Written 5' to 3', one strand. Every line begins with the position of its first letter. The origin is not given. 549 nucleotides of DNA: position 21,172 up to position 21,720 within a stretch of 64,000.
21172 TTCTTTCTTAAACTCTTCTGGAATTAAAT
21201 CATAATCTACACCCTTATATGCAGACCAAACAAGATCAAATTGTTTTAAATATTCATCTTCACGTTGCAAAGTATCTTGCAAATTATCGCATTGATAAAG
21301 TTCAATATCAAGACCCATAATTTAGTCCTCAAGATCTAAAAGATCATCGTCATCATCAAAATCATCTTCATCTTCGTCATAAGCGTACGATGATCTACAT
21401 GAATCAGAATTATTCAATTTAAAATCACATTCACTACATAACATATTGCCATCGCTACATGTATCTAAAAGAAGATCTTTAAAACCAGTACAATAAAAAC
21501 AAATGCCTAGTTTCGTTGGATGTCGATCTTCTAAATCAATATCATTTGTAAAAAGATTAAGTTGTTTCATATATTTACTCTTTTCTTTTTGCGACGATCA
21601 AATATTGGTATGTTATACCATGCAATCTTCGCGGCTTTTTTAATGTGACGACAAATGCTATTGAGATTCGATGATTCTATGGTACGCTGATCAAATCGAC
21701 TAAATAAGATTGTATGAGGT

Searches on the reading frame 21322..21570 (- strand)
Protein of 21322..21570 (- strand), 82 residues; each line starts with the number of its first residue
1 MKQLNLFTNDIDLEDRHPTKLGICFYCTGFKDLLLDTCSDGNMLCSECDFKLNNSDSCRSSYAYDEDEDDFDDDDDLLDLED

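Call 30: search_protein_families(library=phrogs, proteins=[window:21322-21570:-], max_evalue=0.01)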
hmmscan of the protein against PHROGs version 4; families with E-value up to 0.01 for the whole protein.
window:21322-21570:- (82 aa): 0 families

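Call 31: search_protein_families(library=pfam, proteins=[window:21322-21570:-], max_evalue=0.05)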
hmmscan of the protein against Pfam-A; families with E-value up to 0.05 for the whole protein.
window:21322-21570:- (82 aa): 1 family
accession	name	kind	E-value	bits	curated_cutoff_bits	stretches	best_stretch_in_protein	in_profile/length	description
PF21362.3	Sina_RING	-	0.03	14.9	29.3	0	35-58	12-35/35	E3 ubiquitin-protein ligase sina/sinah, RING finger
